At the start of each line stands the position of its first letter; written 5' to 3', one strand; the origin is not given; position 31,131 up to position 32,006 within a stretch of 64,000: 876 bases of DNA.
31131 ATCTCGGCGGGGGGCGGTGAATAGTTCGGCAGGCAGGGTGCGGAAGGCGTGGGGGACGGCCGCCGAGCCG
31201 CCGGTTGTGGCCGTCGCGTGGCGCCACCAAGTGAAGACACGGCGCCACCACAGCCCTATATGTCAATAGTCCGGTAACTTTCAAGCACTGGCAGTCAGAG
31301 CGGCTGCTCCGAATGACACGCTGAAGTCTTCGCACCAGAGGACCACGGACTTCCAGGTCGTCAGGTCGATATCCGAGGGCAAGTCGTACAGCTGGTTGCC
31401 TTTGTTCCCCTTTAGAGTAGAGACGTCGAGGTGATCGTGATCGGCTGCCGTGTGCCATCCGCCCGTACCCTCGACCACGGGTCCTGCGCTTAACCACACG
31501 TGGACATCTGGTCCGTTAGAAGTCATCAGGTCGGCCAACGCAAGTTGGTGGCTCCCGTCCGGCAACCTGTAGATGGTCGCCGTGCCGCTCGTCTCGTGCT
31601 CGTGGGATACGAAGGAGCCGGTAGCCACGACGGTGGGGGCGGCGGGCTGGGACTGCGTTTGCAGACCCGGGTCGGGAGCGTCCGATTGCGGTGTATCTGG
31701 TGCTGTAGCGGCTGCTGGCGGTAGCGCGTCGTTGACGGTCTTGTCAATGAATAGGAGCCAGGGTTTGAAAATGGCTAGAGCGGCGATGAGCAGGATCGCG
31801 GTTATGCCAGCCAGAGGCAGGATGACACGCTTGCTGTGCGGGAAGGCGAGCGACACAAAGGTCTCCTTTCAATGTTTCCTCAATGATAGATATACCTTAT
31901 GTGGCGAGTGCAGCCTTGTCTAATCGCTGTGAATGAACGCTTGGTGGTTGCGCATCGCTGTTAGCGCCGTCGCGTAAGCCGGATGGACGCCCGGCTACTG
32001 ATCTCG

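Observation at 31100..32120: A roughly 110-bp fossil of a second apbE 3' end, plus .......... direct repeats, at the GntR/DM13 junction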

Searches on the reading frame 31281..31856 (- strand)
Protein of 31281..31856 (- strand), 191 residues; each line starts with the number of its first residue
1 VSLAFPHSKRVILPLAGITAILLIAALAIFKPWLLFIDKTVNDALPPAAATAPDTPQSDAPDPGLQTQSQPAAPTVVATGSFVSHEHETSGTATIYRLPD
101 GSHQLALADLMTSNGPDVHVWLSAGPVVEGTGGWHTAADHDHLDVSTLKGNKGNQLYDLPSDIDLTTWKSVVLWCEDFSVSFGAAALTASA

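Call 7: search_protein_families(library=pfam, proteins=[window:31281-31856:-], max_evalue=0.001)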
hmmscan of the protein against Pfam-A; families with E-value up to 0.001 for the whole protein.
window:31281-31856:- (191 aa): 1 family
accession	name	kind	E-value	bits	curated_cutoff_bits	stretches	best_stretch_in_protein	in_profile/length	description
PF10517.14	DM13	-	1.5e-28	100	25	1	82-187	2-105/105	Electron transfer DM13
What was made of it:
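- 31281..31856 (-): DM13-domain protein gene, 191 aa, with an N-terminal hydrophobic segment suggesting a membrane anchor (judged from the sequence, not tested). GC 0.615 and GC3 0.72. Pfam PF10517, E 1.5e-28 (call 7).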

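Call 11: find_encoding_contigs(protein=window:31281-31856:-, flank=6000, max_places=10)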
Protein window:31281-31856:- (191 aa): 1 contig read that carries it; 1 place shown.
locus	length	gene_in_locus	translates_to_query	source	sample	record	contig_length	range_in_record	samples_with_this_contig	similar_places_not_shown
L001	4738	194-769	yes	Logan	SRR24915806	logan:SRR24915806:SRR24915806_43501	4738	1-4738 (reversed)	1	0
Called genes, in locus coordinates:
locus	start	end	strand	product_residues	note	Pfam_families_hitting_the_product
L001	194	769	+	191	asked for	PF10517:DM13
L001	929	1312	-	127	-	PF00392:GntR, PF13730:HTH_36 (weak)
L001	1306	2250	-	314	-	-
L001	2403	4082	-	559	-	PF00919:UPF0004, PF04055:Radical_SAM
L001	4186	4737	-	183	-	?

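Call 19: find_homologous_proteins(query=window:31281-31856:-)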
Query window:31281-31856:- (191 aa): 905 proteins with E <= 0.001 among 1919 candidates; the best 120 are listed.
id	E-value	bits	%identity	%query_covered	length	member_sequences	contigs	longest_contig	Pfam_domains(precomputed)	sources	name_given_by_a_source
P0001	9.8e-122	422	100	100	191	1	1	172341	PF10517.15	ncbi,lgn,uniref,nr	ncbi:DM13 domain-containing protein [Actinomyces sp.]|uniref:DM13 domain-containing protein n=1 Tax=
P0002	2.3e-100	352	53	84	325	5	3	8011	PF10517.15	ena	-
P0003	4.1e-99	348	56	85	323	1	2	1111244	PF10517.15,PF22068.3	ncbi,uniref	ncbi:DM13 domain-containing protein [Stomatohabitans albus]|uniref:DM13 domain-containing protein n=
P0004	1.2e-68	249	62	85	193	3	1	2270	PF10517.15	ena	-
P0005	4.7e-67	243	65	86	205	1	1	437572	PF10517.15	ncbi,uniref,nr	ncbi:Electron transfer DM13 [Actinomyces bovis]|uniref:Electron transfer DM13 n=1 Tax=Actinomyces bo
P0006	3.2e-66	241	57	98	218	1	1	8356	PF10517.15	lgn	-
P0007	5.8e-66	240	58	97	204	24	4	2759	PF10517.15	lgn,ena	-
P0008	1.3e-65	239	59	95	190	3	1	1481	PF10517.15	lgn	-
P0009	2.7e-65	238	58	100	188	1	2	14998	PF10517.15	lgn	-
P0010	1.1e-64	236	56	94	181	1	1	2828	PF10517.15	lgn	-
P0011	1.6e-64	235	61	83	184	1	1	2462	PF10517.15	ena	-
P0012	1.8e-64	235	57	99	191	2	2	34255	PF10517.15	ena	-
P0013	1.3e-63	232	62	86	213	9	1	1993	PF10517.15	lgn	-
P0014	1.8e-63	232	57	99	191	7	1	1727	PF10517.15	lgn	-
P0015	4.0e-63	231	58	99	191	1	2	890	PF10517.15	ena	-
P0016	5.1e-63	230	57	99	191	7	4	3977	PF10517.15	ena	-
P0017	1.0e-62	229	51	100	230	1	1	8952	PF10517.15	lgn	-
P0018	4.5e-62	227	57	95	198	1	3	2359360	PF10517.15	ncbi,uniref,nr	ncbi:DM13 domain-containing protein [Actinomyces gaoshouyii]|uniref:DM13 domain-containing protein n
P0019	1.6e-61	225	57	83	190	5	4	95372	PF10517.15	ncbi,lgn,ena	-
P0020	1.9e-61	225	55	95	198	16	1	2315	PF10517.15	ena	-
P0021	2.3e-61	225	49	98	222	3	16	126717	PF10517.15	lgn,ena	-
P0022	4.7e-61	224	54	96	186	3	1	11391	PF10517.15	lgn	-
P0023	5.3e-61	224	55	99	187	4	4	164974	PF10517.15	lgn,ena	-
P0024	6.5e-61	223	59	84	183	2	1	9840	PF10517.15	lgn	-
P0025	8.4e-61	223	55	95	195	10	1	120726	PF10517.15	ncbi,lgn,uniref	ncbi:DM13 domain-containing protein [Actinomyces bowdenii]|uniref:DM13 domain-containing protein n=1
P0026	9.7e-61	223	58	83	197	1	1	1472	PF10517.15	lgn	-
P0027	1.9e-60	222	56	95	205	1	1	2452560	PF10517.15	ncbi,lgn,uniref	ncbi:DM13 domain-containing protein [Actinomyces timonensis]|uniref:DM13 domain-containing protein n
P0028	8.7e-60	220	55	99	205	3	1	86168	PF10517.15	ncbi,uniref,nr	ncbi:DM13 domain-containing protein [Actinomyces sp. zg296]|uniref:DM13 domain-containing protein n=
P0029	2.0e-59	218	56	96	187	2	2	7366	PF10517.15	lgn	-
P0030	2.7e-59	218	47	94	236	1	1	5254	PF10517.15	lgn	-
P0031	8.4e-59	216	58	88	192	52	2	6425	PF10517.15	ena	-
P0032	1.2e-58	216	54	99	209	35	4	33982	PF10517.15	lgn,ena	-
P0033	1.2e-58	216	42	86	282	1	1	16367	PF10517.15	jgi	jgi:hypothetical protein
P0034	4.3e-58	214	53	83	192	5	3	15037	PF10517.15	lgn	-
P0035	4.5e-58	214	56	94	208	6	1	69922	PF10517.15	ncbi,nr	ncbi:DM13 domain-containing protein [Buchananella hordeovulneris]|nr:DM13 domain-containing protein 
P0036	4.9e-58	214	54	98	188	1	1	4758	PF10517.15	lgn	-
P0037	9.6e-58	213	59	83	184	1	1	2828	PF10517.15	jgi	jgi:hypothetical protein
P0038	1.0e-57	213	52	97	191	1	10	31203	PF10517.15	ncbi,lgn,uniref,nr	ncbi:DM13 domain-containing protein [Arachnia propionica]|uniref:DM13 domain-containing protein n=1 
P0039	1.1e-57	213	54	94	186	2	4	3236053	PF10517.15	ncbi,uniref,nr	ncbi:DM13 domain-containing protein [Corynebacterium felinum]|uniref:DM13 domain-containing protein 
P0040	1.2e-57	213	57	83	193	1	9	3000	PF10517.15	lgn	-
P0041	1.5e-57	212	53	97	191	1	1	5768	PF10517.15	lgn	-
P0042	1.5e-57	212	57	83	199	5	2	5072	PF10517.15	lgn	-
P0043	1.8e-57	212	52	97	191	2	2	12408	PF10517.15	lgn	-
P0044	1.8e-57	212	56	96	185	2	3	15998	PF10517.15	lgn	-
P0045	4.0e-57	211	57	84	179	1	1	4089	PF10517.15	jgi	jgi:hypothetical protein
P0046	4.4e-57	211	59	84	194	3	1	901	PF10517.15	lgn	-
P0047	4.7e-57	211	57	83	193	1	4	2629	PF10517.15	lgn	-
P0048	4.7e-57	211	57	83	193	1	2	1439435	PF10517.15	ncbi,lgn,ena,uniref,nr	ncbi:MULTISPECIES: DM13 domain-containing protein [unclassified Microbacterium]|uniref:DM13 domain-c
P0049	5.4e-57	211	54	91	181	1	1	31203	PF10517.15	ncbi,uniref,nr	ncbi:electron transporter [Arachnia propionica]|uniref:Electron transporter n=1 Tax=Arachnia propion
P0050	5.5e-57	211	57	83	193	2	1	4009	PF10517.15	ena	-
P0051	6.3e-57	210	54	97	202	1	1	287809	PF10517.15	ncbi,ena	-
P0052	9.5e-57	210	45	95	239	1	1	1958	PF10517.15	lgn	-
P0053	1.0e-56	210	57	83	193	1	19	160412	PF10517.15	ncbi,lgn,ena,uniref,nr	ncbi:MAG: DM13 domain-containing protein [Microbacterium sp.]|uniref:DM13 domain-containing protein 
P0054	1.1e-56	210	57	91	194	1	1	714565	PF10517.15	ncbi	-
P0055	1.1e-56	210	41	84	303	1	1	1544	PF10517.15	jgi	jgi:hypothetical protein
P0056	1.1e-56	209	51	98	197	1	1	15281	PF10517.15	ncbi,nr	ncbi:MAG: DM13 domain-containing protein [Propionibacteriaceae bacterium]|nr:DM13 domain-containing 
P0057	1.3e-56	209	57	83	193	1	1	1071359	PF10517.15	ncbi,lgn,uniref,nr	ncbi:DM13 domain-containing protein [Microbacterium sp. IEGM 1404]|uniref:DM13 domain-containing pro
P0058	1.3e-56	209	54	88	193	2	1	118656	PF10517.15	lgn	-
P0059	1.5e-56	209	60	84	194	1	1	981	PF10517.15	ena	-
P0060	1.8e-56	209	57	83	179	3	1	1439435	PF10517.15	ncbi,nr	ncbi:electron transporter [Microbacterium sp. CSI-V]|nr:electron transporter [Microbacterium sp. CSI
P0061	1.8e-56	209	57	84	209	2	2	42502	PF10517.15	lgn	-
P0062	2.0e-56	209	57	91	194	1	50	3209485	PF10517.15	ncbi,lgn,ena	ncbi:DM13 domain-containing protein [Microbacterium aurum]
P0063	2.1e-56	209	54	94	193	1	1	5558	PF10517.15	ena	-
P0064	2.3e-56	209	57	85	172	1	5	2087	PF10517.15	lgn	-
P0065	2.6e-56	208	58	83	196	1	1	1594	PF10517.15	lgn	-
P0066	2.6e-56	208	57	91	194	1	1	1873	PF10517.15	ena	-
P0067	2.7e-56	208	56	83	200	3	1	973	PF10517.15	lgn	-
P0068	2.7e-56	208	58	87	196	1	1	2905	PF10517.15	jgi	jgi:hypothetical protein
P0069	3.1e-56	208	53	96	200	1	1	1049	PF10517.15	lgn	-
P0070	3.2e-56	208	56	84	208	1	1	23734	PF10517.15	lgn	-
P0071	3.2e-56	208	56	84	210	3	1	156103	PF10517.15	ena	-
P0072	3.9e-56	208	54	92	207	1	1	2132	PF10517.15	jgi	jgi:hypothetical protein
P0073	4.9e-56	207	54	96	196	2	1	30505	PF10517.15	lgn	-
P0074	5.0e-56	207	49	91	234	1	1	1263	PF10517.15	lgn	-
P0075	5.1e-56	207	56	91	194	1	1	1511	PF10517.15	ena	-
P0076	5.2e-56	207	55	91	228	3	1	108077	PF10517.15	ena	-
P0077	5.6e-56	207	48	94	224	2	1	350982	PF10517.15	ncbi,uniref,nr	ncbi:DM13 domain-containing protein [Schaalia sp. Marseille-Q2122]|uniref:DM13 domain-containing pro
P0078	6.4e-56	207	57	88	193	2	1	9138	PF10517.15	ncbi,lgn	-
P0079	8.4e-56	207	54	88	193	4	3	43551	PF10517.15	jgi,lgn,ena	-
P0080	9.0e-56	207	55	84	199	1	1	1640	PF10517.15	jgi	-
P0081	9.9e-56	206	54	91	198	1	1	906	PF10517.15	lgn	-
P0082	1.1e-55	206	56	91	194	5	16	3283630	PF10517.15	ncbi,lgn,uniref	ncbi:DM13 domain-containing protein [Microbacterium lacus]|uniref:DM13 domain-containing protein n=1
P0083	1.3e-55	206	53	84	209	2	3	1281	PF10517.15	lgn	-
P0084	1.3e-55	206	55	91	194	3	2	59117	PF10517.15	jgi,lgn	-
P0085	1.3e-55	206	57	83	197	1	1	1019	PF10517.15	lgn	-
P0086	1.3e-55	206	56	84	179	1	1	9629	PF10517.15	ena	-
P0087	1.5e-55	206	55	84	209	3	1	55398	PF10517.15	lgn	-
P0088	1.5e-55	206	59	85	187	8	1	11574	PF10517.15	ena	-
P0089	1.6e-55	206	56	87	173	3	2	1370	PF10517.15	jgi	jgi:hypothetical protein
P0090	1.6e-55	206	54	90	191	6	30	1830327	PF10517.15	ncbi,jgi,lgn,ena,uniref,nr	ncbi:MAG: electron transporter [Microbacterium sp. 71-36]|uniref:DM13 domain-containing protein n=1 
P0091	1.7e-55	206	56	91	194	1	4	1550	PF10517.15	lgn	-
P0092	2.1e-55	205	53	91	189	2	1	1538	PF10517.15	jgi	jgi:hypothetical protein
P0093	2.3e-55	205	55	91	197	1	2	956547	PF10517.15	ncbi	-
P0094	2.7e-55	205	55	91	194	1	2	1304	PF10517.15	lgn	-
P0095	2.9e-55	205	57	90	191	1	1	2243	PF10517.15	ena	-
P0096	3.0e-55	205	42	91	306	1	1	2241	PF10517.15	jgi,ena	-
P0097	3.2e-55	205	52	99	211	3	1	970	PF10517.15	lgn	-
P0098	4.4e-55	204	54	84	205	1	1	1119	PF10517.15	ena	-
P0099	5.1e-55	204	55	83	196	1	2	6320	PF10517.15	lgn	-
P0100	5.3e-55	204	51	99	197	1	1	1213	PF10517.15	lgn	-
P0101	5.9e-55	204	57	84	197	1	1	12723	PF10517.15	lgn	-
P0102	5.9e-55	204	52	95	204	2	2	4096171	PF10517.15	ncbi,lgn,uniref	ncbi:DM13 domain-containing protein [Microbacterium sp. E-13]|uniref:DM13 domain-containing protein 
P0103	6.2e-55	204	57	84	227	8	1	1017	PF10517.15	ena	-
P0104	7.0e-55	204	52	84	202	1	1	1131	PF10517.15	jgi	jgi:hypothetical protein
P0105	7.1e-55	204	56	84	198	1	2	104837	PF10517.15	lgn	-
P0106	7.2e-55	204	53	84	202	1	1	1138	PF10517.15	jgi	jgi:hypothetical protein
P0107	7.7e-55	204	53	92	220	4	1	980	PF10517.15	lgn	-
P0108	8.6e-55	203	54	92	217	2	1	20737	PF10517.15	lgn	-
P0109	9.1e-55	203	54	84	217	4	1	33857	PF10517.15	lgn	-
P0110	1.0e-54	203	54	87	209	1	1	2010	PF10517.15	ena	-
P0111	1.0e-54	203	51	91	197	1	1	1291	PF10517.15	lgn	-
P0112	1.1e-54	203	52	90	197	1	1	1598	PF10517.15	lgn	-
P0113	1.1e-54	203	55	91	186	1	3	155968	PF10517.15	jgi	jgi:hypothetical protein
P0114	1.2e-54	203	55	91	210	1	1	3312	PF10517.15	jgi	jgi:hypothetical protein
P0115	1.2e-54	203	59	84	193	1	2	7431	PF10517.15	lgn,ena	-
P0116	1.2e-54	203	55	84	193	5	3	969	PF10517.15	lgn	-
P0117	1.3e-54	203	51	84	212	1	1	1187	PF10517.15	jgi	jgi:hypothetical protein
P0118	1.3e-54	203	56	83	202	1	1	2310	PF10517.15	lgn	-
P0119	1.4e-54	203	54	91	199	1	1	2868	PF10517.15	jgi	jgi:hypothetical protein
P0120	1.4e-54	203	57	84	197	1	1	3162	PF10517.15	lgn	-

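Call 20: find_encoding_contigs(protein=P0005, flank=6000, max_places=3)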
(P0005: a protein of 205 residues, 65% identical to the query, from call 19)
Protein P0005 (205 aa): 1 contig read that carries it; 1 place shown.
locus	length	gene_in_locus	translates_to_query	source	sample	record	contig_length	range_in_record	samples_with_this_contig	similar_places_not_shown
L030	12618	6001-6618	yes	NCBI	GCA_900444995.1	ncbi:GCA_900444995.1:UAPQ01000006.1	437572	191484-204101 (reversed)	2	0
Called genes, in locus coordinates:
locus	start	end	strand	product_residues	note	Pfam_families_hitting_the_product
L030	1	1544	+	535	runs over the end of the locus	PF12161:HsdM_N, PF02384:N6_Mtase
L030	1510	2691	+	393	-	PF01420:Methylase_S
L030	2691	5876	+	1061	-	PF04313:HSDR_N, PF04851:ResIII, PF18766:SWI2_SNF2, PF22679:T1R_D3-like, PF11867:T1RH-like_C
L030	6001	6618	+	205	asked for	PF10517:DM13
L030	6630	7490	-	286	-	PF01435:Peptidase_M48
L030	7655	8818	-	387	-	PF05222:AlaDh_PNT_N, PF01262:AlaDh_PNT_C, PF02826:2-Hacid_dh_C (weak)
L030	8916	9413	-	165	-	-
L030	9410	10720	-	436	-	PF02463:SMC_N (weak), PF13175:AAA_15 (weak), PF13476:AAA_23 (faint), PF13304:AAA_21, PF13175:AAA_15 (weak)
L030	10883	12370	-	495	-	PF00070:Pyr_redox (faint), PF07992:Pyr_redox_2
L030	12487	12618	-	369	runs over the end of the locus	PF00348:polyprenyl_synt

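Call 21: find_encoding_contigs(protein=P0018, flank=6000, max_places=3)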
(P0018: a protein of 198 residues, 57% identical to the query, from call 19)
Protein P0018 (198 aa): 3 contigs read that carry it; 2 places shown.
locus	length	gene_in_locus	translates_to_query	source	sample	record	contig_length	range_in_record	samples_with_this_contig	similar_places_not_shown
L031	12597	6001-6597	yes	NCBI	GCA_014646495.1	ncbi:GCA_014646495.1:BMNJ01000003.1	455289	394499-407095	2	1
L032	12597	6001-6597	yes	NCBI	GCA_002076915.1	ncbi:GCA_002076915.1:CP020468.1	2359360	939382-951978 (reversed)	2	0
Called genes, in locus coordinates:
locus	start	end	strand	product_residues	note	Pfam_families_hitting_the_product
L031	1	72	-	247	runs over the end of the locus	PF00300:His_Phos_1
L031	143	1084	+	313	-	PF00557:Peptidase_M24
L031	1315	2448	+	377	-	-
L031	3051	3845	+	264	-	PF03883:H2O2_YaaD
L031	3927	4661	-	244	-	PF24481:CT398_CC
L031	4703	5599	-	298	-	PF01784:DUF34_NIF3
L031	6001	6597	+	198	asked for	PF10517:DM13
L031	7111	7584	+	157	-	PF13384:HTH_23 (faint), PF13936:HTH_38 (weak)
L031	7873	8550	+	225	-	PF02463:SMC_N (faint), PF13476:AAA_23 (weak), PF00005:ABC_tran, PF13304:AAA_21 (weak)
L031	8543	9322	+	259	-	-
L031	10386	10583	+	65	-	PF00155:Aminotran_1_2 (weak)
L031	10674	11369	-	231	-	PF02698:DUF218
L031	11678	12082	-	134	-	PF11253:DUF3052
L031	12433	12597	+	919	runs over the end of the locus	PF28598:PDH_E1_N, PF00456:Transketolase_N, PF17831:PDH_E1_M, PF22613:Transketolase_C_1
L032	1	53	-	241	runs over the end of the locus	PF00300:His_Phos_1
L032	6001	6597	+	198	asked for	PF10517:DM13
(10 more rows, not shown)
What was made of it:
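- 31281..31856 (-): The nearest homologues are at most 65% identical and sit in unrelated contexts (calls 19-21).
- On Gene remnant (pseudogene fragment) created by an insertion that duplicated the target: DM13 homologues sit in unrelated contexts elsewhere (calls 20, 21).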
